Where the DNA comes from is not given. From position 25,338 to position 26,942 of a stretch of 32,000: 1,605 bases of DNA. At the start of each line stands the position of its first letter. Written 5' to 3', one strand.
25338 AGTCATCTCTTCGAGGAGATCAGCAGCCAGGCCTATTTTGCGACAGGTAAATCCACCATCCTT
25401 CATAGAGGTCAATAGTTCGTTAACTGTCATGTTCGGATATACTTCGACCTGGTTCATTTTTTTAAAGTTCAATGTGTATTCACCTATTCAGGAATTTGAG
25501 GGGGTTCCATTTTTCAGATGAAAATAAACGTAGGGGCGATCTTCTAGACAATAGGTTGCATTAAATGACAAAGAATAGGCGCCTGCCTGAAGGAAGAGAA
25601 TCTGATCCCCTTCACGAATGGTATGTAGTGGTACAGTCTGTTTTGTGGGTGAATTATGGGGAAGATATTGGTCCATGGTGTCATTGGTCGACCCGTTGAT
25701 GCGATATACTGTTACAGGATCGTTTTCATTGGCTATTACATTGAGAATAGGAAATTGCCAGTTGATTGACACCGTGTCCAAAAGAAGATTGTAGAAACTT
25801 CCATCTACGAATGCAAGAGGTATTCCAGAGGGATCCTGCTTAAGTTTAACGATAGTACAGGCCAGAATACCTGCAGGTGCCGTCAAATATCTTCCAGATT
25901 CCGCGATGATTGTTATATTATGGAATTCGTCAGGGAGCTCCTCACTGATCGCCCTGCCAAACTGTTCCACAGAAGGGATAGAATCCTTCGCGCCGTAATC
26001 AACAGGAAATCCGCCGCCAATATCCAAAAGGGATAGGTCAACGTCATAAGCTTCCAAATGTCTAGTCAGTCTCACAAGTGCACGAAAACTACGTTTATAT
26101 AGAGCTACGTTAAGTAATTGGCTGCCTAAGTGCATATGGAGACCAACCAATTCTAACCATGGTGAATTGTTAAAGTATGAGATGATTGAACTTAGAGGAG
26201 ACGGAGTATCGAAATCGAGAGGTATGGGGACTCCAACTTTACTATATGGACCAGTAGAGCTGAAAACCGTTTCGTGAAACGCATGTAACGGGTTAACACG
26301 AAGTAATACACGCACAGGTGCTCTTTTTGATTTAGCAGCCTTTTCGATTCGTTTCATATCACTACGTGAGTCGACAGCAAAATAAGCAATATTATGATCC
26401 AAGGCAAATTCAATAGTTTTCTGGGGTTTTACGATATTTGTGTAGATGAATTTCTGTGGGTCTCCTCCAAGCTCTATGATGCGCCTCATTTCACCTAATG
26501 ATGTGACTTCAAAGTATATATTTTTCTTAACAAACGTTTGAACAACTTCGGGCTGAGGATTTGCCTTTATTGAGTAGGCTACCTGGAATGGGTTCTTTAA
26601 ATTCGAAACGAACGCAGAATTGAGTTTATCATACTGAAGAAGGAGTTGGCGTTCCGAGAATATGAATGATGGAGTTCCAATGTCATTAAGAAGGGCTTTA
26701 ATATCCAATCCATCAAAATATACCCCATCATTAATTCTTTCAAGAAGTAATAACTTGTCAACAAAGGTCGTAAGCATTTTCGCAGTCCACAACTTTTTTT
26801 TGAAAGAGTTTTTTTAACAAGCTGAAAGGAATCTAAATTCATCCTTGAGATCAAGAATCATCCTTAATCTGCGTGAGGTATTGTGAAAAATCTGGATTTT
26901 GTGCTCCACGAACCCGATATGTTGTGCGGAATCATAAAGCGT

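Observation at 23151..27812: Agmatine hub: PLP decarboxylase + deoxyhypusine synthase + TiaS operon, divergent from agmatinase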

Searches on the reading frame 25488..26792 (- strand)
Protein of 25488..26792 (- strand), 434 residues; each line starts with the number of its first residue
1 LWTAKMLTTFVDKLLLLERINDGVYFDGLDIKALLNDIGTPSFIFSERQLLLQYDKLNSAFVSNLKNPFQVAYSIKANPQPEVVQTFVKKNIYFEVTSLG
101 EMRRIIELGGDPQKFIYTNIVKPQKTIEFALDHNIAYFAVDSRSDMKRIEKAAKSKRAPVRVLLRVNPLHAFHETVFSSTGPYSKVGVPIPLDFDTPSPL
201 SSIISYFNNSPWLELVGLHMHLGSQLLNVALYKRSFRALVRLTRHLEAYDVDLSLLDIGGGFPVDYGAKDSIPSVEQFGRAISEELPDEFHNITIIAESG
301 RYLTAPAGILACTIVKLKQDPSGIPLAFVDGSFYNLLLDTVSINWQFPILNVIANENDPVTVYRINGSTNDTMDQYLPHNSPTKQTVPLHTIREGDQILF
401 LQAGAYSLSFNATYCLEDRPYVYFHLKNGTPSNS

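Call 3: search_protein_families(library=pfam, proteins=[window:25488-26792:-])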
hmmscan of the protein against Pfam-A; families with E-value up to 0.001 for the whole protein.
window:25488-26792:- (434 aa): 2 families
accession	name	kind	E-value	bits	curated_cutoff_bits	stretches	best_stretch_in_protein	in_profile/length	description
PF02784.22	Orn_Arg_deC_N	-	5.7e-42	144.2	23.4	1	61-305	11-247/247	Pyridoxal-dependent decarboxylase, pyridoxal binding domain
PF00278.28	Orn_DAP_Arg_deC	-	2.1e-05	25.1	23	1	257-404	5-95/95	Pyridoxal-dependent decarboxylase, C-terminal sheet domain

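Call 4: search_protein_families(library=ncbifam, proteins=[window:25488-26792:-])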
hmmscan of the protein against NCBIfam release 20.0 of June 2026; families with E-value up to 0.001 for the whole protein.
window:25488-26792:- (434 aa): 8 families
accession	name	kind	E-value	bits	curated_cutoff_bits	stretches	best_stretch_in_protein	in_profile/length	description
TIGR01048.1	lysA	equivalog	3e-62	210.5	297.9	1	24-422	9-392/417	diaminopimelate decarboxylase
NF052544.1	OrLyDeCDokD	equivalog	2.1e-42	145.3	700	1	17-425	19-437/461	ornithine/lysine decarboxylase DokD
TIGR03099.1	dCO2ase_PEP1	hypoth_equivalog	1.7e-34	119.5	478.45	1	20-411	4-383/398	pyridoxal-dependent decarboxylase, exosortase A system-associated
NF006515.0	PRK08961.1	equivalog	2e-29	102.2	802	1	39-417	502-851/861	bifunctional aspartate kinase/diaminopimelate decarboxylase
NF003763.0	PRK05354.1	equivalog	1.8e-21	76.3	369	1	64-320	93-362/636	biosynthetic arginine decarboxylase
TIGR01273.1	speA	equivalog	2.7e-21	75.7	624.1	1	64-321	86-355/624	arginine decarboxylase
NF041039.1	FslC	exception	1.9e-16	59.9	500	1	31-262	19-241/418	rhizoferrin biosystnesis N-citrylornithine decarboxylase FslC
TIGR01047.1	nspC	equivalog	2.1e-05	23.2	409.05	1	141-358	98-291/380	carboxynorspermidine decarboxylase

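Call 16: search_solved_structures(query=window:25488-26777:-, max_evalue=1e-10)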
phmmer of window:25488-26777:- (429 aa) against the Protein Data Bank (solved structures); distinct sequences matched with E-value up to 1e-10: 44.
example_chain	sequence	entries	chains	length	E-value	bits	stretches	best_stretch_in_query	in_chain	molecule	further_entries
4xg1_A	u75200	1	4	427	2.5e-36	128.8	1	16-409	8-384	Diaminopimelate decarboxylase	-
2p3e_A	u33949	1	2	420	2.6e-32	115.6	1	17-415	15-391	Diaminopimelate decarboxylase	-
3n2b_A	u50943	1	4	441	1.9e-31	112.7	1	22-415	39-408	Diaminopimelate decarboxylase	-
1twi_A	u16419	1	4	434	6.2e-27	97.9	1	15-424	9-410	Diaminopimelate decarboxylase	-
1tuf_A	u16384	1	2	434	6.2e-27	97.9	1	15-424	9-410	Diaminopimelate decarboxylase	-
5gjm_A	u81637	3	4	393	8.1e-26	94.2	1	54-369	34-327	Lysine/ornithine decarboxylase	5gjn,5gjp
9cpz_A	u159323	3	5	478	9.8e-26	93.9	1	19-424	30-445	D-ornithine/D-lysine decarboxylase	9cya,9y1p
9nq5_A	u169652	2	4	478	2.5e-25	92.6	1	19-424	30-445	D-ornithine/D-lysine decarboxylase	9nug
6n2h_A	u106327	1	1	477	3.4e-25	92.1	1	19-424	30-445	D-ornithine/D-lysine decarboxylase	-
10li_A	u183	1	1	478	3.5e-25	92.1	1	19-424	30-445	Diaminopimelate decarboxylase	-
5gjo_A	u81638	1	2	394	4.3e-25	91.8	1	54-369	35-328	Lysine/ornithine decarboxylase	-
8d2y_A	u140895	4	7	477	1e-24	90.6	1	19-424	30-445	D-ornithine/D-lysine decarboxylase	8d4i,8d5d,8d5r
8d88_A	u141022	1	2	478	1e-24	90.5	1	19-424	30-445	D-ornithine/D-lysine decarboxylase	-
2qgh_A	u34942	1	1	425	1.5e-24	90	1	46-409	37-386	Diaminopimelate decarboxylase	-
3c5q_A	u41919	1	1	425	1.5e-24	90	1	46-409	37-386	Diaminopimelate decarboxylase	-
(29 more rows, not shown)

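Call 19: find_homologous_proteins(query=window:25488-26777:-, max_evalue=1e-20)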
Query window:25488-26777:- (429 aa): 269 proteins with E <= 1e-20 among 5177 candidates; the best 120 are listed. Only proteins of 235 to 751 residues were searched: fused or split forms outside these lengths cannot appear, so this answer is no evidence that the protein stands alone or is whole; lengths 'longer' or 'shorter' looks for them.
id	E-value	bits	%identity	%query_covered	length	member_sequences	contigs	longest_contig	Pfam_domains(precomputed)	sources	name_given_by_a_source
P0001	4.4e-280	947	97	100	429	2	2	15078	PF02784.23,PF00278.29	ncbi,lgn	ncbi:MAG: diaminopimelate decarboxylase family protein [Candidatus Heimdallarchaeota archaeon]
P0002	4.4e-223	759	79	100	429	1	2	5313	PF02784.23,PF00278.29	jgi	jgi:diaminopimelate decarboxylase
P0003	5.9e-149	515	56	96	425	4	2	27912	PF02784.23,PF00278.29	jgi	jgi:diaminopimelate decarboxylase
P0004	3.6e-143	496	55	96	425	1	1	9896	PF02784.23,PF00278.29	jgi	jgi:diaminopimelate decarboxylase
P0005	3.1e-141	489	53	97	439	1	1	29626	PF02784.23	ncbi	-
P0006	2.8e-136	473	53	97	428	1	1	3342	PF02784.23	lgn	-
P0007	1.6e-125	438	47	97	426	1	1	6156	PF02784.23,PF00278.29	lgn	-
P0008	4.0e-125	436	46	97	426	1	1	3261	PF02784.23,PF00278.29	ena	-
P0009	4.0e-125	436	47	97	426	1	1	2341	PF02784.23,PF00278.29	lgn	-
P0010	5.5e-125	436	46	97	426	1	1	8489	PF02784.23,PF00278.29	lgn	-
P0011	4.1e-121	423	46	97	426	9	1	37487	PF02784.23,PF00278.29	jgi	-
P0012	2.3e-117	411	56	77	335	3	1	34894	PF02784.23,PF00278.29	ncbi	ncbi:MAG: diaminopimelate decarboxylase family protein, partial [Candidatus Hodarchaeota archaeon]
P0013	5.8e-112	393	46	97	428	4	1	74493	PF02784.23,PF00278.29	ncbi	-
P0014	1.4e-111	392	46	95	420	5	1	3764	PF02784.23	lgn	-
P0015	9.5e-111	389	46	95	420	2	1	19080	PF02784.23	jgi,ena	-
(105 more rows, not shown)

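Call 29: search_solved_structures(query=window:25488-26777:-, max_evalue=1e-26, show_alignments=4)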
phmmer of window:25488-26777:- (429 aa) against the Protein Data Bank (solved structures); distinct sequences matched with E-value up to 1e-26: 5.
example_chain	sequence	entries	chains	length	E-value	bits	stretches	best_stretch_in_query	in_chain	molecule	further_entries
4xg1_A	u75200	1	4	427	2.5e-36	128.8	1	16-409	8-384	Diaminopimelate decarboxylase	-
2p3e_A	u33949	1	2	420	2.6e-32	115.6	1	17-415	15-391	Diaminopimelate decarboxylase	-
3n2b_A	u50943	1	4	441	1.9e-31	112.7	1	22-415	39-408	Diaminopimelate decarboxylase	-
1twi_A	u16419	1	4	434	6.2e-27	97.9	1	15-424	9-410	Diaminopimelate decarboxylase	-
1tuf_A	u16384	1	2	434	6.2e-27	97.9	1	15-424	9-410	Diaminopimelate decarboxylase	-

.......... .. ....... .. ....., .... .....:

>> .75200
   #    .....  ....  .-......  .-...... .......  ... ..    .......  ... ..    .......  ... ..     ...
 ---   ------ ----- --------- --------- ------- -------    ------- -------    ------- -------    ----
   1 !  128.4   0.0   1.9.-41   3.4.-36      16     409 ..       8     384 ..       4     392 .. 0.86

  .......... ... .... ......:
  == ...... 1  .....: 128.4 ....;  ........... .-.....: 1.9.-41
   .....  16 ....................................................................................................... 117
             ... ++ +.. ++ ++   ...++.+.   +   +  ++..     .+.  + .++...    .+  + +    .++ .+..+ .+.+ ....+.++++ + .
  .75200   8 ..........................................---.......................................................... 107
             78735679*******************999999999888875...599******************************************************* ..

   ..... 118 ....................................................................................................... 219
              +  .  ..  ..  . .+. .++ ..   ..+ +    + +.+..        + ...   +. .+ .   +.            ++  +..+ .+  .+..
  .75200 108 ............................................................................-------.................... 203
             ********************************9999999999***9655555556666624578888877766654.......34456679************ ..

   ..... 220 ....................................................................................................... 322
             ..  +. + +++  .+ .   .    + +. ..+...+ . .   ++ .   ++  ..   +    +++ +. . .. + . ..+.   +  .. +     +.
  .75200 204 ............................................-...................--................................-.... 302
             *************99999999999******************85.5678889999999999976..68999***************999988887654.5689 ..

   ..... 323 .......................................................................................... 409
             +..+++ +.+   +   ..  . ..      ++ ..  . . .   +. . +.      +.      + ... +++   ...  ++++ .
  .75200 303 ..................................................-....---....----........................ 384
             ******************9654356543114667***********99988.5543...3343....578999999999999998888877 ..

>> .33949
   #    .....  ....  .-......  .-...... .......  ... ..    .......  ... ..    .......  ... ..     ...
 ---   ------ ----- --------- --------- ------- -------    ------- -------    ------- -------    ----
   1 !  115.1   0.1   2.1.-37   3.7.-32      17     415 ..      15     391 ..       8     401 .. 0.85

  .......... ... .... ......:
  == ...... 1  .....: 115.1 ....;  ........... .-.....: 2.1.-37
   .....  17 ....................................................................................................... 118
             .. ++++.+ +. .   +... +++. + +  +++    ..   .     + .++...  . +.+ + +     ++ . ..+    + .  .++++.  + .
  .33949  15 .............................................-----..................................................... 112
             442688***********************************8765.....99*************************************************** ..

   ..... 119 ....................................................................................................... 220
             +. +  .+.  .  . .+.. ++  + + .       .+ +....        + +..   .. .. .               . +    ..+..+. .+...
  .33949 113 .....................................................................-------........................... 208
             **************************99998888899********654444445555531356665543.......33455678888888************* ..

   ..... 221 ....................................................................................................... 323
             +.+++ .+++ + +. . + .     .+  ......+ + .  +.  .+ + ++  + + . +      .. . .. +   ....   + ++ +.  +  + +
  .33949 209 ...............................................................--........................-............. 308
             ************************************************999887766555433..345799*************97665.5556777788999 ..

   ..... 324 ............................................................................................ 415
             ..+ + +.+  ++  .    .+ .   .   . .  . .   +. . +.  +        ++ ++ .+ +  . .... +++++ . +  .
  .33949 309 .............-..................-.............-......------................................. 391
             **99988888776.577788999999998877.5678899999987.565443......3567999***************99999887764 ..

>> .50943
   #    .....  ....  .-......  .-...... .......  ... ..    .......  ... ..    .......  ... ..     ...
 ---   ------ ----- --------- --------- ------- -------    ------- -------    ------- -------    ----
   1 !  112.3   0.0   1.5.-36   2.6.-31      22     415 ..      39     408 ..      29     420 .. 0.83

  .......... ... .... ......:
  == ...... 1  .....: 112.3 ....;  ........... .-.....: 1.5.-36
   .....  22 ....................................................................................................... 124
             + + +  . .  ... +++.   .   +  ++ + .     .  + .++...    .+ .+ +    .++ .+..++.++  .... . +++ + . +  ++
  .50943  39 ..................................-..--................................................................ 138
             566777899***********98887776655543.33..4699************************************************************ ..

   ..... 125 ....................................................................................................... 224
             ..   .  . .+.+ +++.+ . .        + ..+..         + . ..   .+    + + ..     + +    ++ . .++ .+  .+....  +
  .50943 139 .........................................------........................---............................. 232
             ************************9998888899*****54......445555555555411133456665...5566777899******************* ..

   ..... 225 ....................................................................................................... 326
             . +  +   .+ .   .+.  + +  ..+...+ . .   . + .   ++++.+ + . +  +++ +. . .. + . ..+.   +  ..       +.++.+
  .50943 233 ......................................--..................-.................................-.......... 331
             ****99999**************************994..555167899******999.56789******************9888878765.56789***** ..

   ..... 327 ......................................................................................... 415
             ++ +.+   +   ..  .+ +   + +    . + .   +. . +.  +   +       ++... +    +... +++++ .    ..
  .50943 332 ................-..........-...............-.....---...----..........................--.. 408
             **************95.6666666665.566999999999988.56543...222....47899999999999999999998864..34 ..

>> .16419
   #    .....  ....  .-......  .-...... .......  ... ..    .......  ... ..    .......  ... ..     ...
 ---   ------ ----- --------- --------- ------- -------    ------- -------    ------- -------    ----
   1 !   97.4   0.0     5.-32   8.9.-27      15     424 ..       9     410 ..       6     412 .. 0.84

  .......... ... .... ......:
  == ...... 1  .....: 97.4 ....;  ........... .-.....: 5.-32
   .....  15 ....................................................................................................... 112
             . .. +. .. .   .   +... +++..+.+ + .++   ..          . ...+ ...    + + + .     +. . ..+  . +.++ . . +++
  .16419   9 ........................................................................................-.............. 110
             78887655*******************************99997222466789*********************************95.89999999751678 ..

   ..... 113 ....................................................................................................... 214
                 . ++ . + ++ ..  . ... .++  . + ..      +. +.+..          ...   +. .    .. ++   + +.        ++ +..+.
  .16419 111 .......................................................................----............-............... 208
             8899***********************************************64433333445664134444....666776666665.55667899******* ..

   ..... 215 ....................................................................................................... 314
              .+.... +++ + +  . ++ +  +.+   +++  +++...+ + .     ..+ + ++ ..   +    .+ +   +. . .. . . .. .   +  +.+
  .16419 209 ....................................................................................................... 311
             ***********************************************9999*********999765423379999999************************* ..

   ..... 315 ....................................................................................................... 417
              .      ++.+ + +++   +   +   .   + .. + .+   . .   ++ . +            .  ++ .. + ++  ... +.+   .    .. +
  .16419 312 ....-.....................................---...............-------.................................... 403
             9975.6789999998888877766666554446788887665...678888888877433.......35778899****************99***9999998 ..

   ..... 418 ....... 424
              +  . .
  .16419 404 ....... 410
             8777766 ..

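Call 33: find_related_loci(query=A1, collection=genome_contigs, flank=10000)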
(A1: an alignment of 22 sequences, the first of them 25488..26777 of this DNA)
Query A1 (429 aa) in genome_contigs; peptide patterns used: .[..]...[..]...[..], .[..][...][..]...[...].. (x = any residue, [..] = any of these).
600 stretches matched a pattern (row limit reached: there are more); 580 encode a relative of the query (tblastn E <= 1e-3); the best 80 are kept; 80 distinct loci.
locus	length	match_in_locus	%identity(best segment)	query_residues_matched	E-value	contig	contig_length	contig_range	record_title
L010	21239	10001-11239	46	7-421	1e-117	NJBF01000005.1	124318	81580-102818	MAG: Candidatus Heimdallarchaeota archaeon B3_Heim 70, whole genome shotgun sequence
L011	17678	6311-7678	31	11-417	2e-56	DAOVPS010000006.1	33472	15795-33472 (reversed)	MAG TPA_asm: Candidatus Heimdallarchaeota archaeon isolate CSMAG_1555 CSMAG_1555_k141_1350353_length_33472_cov_51.0000, 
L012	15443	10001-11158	31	25-417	1e-45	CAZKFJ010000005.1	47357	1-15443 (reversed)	MAG TPA_asm: uncultured Nitrosopumilales archaeon isolate binchicken_co46_310 genome assembly, contig: NODE_1265_length_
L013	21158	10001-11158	30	25-417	1e-44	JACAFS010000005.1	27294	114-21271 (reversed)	MAG: Thaumarchaeota archaeon isolate ASW8_bin1 ASW8bin1_5, whole genome shotgun sequence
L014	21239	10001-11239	27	20-424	4e-42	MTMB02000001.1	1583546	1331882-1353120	MAG: Candidatus Geothermarchaeum rappei isolate JdFR-14 NRA7_48_2_length_1583546_cov_39, whole genome shotgun sequence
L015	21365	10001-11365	30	16-423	9e-53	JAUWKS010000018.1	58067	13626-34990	MAG: Candidatus Heimdallarchaeota archaeon isolate CSMAG_2352 CSMAG_2352_k127_2191486_length_58067_cov_14.4290, whole ge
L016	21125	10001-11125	28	16-409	1e-39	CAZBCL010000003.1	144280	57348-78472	MAG TPA_asm: uncultured Spirochaetia bacterium isolate binchicken_co67_111 genome assembly, contig: NODE_34_length_14428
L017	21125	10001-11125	26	14-409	1e-38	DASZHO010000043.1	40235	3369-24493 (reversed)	MAG TPA_asm: Vicinamibacterales bacterium isolate SMAG_U6578 k141_7661179, whole genome shotgun sequence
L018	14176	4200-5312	26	19-409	7e-38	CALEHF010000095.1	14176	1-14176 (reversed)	MAG TPA_asm: uncultured bacterium isolate ERR2206785_bin.14_CONCOCT_v1.1_MAG genome assembly, contig: ERZ890425.455, who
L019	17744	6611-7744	28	16-415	3e-37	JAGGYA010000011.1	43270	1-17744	MAG: Candidatus Calescamantes bacterium isolate AUK166 PB_MBMC_120_c_000000000005, whole genome shotgun sequence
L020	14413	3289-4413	27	14-409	3e-37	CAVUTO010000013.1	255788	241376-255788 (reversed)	MAG: Vicinamibacterales bacterium isolate MFD00962.bin.2.231 genome assembly, contig: contig_20412, whole genome shotgun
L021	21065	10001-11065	25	34-409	2e-36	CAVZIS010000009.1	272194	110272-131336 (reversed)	MAG: Vicinamibacterales bacterium isolate MFD00962.bin.2.7 genome assembly, contig: contig_54329, whole genome shotgun s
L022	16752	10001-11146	27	14-415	3e-36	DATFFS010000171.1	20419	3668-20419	MAG TPA_asm: Gemmatimonadota bacterium isolate SMAG_U8642 k141_555295, whole genome shotgun sequence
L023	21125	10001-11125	26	14-409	3e-36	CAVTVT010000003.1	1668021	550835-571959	MAG: Vicinamibacterales bacterium isolate MFD04944.bin.2.207 genome assembly, contig: contig_21266, whole genome shotgun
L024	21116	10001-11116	27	16-409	3e-36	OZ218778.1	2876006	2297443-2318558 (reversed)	MAG: uncultured bacterium isolate MFD01231.bin.1.34.R1.cmag genome assembly, chromosome: 1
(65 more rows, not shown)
